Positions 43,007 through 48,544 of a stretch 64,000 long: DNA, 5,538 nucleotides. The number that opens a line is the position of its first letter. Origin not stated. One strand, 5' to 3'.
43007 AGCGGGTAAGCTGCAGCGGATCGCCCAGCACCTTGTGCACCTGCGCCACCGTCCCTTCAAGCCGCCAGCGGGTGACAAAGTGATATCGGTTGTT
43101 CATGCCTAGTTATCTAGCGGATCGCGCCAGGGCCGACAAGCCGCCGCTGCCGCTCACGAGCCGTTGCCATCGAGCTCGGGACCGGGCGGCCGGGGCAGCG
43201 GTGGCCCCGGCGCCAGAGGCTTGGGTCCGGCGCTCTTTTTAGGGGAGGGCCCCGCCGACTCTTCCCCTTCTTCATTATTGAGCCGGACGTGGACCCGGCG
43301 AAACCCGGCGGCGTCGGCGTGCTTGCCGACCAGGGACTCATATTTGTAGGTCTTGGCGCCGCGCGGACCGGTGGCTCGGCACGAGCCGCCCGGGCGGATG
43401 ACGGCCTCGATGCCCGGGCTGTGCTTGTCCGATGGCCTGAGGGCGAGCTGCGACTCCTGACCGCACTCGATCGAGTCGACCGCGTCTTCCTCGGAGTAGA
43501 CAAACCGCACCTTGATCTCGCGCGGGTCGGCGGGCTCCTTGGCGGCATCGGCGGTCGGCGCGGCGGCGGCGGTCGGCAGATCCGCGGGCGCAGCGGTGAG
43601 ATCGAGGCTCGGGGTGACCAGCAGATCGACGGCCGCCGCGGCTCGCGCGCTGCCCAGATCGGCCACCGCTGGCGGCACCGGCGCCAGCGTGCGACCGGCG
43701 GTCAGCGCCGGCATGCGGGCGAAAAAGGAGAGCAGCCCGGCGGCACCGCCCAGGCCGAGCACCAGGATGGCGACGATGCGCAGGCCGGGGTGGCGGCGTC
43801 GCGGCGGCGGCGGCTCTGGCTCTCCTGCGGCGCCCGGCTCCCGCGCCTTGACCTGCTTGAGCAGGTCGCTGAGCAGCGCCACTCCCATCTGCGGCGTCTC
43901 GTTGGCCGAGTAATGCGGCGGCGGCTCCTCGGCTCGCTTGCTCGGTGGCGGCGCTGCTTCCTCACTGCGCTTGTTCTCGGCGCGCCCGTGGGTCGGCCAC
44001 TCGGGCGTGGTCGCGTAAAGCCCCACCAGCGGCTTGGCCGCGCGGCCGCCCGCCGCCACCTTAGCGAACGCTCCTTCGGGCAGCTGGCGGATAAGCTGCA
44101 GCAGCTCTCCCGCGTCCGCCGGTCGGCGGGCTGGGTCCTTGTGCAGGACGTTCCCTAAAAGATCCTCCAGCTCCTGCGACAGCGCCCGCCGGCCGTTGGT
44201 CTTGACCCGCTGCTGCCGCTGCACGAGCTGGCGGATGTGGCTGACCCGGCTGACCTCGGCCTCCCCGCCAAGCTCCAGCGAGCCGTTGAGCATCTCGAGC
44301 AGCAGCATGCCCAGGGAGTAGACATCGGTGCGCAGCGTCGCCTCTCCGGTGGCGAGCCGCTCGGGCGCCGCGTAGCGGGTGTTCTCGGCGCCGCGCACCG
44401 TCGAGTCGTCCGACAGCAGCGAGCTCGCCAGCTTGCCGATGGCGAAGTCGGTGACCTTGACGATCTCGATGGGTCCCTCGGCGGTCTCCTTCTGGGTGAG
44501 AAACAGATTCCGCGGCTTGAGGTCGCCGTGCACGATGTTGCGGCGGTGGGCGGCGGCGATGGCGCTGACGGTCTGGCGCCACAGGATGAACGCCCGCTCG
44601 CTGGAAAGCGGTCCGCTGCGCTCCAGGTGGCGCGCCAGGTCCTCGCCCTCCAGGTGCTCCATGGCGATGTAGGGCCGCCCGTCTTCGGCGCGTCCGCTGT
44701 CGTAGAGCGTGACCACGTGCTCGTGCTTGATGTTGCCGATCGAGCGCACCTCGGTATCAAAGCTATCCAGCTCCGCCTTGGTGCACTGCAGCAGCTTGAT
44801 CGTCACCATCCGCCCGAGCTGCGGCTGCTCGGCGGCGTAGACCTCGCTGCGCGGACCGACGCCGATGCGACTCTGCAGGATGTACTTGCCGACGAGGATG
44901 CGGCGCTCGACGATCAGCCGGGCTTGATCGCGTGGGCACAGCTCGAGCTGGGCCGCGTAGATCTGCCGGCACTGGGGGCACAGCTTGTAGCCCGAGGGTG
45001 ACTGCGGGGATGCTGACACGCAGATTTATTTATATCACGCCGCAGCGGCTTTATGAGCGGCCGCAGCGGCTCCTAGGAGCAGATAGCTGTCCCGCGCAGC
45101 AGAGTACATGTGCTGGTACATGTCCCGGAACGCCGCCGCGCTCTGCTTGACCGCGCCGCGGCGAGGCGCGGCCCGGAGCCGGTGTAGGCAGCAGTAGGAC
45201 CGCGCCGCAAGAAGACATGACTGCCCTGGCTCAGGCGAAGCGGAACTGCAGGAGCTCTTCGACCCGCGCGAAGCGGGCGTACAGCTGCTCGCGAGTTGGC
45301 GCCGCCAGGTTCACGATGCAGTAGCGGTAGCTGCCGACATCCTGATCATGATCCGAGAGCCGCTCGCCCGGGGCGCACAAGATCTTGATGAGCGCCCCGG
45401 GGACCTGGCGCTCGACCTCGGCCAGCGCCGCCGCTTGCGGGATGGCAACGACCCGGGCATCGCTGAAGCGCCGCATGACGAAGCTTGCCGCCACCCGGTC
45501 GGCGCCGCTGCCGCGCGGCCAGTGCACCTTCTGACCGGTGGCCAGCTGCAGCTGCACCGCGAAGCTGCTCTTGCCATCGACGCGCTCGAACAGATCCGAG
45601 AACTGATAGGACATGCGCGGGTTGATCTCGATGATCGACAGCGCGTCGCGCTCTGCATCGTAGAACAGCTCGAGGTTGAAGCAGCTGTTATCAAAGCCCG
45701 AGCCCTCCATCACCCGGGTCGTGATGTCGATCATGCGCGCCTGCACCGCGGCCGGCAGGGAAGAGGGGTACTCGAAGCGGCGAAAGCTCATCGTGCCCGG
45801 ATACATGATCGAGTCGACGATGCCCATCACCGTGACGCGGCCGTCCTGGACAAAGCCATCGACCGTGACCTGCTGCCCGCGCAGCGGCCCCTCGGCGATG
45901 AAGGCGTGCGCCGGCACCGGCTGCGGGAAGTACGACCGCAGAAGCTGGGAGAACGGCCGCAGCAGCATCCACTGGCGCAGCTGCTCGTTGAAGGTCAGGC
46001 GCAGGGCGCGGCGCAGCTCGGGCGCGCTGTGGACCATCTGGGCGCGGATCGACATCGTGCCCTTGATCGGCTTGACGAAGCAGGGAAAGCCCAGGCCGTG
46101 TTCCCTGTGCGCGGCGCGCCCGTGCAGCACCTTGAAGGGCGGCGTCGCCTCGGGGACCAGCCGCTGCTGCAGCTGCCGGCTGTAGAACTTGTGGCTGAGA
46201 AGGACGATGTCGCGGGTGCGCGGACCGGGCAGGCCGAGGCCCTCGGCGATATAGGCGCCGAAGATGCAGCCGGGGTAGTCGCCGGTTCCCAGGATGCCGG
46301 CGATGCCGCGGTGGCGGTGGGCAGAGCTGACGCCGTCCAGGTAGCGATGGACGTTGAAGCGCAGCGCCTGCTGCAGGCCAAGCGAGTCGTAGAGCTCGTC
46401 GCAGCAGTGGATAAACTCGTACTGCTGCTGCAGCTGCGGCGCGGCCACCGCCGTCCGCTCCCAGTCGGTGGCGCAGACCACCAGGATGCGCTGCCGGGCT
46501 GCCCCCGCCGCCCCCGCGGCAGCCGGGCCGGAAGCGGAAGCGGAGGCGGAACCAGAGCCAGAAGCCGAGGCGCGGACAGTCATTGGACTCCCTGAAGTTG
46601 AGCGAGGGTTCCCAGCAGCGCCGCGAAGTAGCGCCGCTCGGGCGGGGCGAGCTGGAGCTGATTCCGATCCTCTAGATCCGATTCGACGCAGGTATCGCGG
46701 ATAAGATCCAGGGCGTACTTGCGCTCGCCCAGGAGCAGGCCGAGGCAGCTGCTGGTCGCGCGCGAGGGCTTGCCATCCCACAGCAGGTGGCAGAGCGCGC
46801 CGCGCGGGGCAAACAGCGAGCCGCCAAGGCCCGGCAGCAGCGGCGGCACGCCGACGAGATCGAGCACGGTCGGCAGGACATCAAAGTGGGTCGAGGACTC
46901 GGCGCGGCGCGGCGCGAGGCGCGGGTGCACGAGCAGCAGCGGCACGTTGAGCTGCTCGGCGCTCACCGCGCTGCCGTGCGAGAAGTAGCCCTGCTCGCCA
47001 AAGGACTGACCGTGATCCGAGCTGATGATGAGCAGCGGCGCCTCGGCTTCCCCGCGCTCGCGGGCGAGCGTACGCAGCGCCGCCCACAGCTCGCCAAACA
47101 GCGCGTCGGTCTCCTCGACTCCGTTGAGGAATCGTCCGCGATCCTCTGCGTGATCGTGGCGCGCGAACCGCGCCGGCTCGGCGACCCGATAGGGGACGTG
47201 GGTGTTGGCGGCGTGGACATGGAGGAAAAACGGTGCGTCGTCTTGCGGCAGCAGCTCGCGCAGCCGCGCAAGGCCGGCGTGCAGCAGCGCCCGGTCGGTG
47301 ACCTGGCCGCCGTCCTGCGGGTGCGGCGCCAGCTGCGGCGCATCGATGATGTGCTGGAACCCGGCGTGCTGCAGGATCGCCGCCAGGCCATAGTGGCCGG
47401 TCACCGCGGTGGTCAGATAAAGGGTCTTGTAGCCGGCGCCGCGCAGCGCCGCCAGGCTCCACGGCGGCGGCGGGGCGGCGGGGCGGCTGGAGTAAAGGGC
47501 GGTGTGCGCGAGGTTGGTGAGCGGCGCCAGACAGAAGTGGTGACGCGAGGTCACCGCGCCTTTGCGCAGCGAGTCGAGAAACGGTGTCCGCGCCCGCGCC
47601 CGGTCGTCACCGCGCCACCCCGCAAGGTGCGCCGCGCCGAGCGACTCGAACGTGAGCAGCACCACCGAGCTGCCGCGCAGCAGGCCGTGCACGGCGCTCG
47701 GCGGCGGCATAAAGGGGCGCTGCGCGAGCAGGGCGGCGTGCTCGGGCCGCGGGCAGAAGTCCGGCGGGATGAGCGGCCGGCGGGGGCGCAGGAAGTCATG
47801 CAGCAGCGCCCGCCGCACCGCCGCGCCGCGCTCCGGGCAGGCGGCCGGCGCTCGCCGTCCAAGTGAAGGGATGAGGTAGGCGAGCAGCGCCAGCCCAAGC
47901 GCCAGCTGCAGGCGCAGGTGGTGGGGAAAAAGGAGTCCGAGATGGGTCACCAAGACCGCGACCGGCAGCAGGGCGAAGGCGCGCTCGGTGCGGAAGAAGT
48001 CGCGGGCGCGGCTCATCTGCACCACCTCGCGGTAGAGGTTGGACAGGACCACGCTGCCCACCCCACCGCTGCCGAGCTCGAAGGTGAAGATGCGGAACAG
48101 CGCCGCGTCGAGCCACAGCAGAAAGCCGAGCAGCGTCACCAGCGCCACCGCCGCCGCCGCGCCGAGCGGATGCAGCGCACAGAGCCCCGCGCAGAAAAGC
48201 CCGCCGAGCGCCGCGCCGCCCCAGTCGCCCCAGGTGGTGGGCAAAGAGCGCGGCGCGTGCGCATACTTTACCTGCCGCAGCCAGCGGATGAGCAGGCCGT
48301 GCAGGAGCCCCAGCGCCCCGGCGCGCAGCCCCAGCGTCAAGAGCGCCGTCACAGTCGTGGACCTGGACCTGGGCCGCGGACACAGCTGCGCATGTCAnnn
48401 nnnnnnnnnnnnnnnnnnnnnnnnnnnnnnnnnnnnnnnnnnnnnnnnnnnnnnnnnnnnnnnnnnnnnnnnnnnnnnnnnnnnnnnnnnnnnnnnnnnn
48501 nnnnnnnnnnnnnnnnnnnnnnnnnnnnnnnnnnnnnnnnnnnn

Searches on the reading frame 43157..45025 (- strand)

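Call 24: search_protein_families(library=pfam, proteins=[window:43157-45025:-], max_evalue=0.0001)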
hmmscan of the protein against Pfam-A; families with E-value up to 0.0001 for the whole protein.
window:43157-45025:- (623 aa): 3 families
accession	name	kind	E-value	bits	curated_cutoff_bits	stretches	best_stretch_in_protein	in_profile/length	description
PF00069.31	Pkinase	-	3.9e-40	138.3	31.7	1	49-305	2-254/263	Protein kinase domain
PF07714.23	PK_Tyr_Ser-Thr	-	2.5e-27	96.2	23.1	1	50-303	3-250/258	Protein tyrosine and serine/threonine kinase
PF06293.20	Kdo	-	3.5e-05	23.8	21.3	1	117-180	91-155/207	Lipopolysaccharide kinase (Kdo/WaaP) family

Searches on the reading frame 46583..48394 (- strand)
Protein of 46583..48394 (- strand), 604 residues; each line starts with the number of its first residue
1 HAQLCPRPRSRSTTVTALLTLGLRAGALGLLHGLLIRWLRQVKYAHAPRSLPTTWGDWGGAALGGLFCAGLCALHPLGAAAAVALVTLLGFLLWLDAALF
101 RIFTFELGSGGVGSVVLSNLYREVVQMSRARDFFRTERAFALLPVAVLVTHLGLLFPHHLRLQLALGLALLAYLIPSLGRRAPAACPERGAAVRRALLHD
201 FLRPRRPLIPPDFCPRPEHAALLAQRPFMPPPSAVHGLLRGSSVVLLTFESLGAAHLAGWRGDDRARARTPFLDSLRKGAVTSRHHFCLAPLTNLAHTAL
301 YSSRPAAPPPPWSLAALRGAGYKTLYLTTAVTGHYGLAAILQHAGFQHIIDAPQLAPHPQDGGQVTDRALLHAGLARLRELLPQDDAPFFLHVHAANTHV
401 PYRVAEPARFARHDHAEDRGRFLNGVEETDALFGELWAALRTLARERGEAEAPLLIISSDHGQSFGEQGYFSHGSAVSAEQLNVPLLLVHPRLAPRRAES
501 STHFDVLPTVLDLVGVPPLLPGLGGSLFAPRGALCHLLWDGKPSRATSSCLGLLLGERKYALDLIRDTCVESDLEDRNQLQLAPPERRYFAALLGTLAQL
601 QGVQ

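Call 24: search_protein_families(library=pfam, proteins=[window:46583-48394:-], max_evalue=0.0001)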
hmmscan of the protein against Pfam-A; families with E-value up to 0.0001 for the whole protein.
window:46583-48394:- (604 aa): 1 family
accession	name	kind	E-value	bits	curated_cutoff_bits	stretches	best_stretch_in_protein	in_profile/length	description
PF00884.28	Sulfatase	-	5.5e-25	88.7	25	1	244-516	3-301/301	Sulfatase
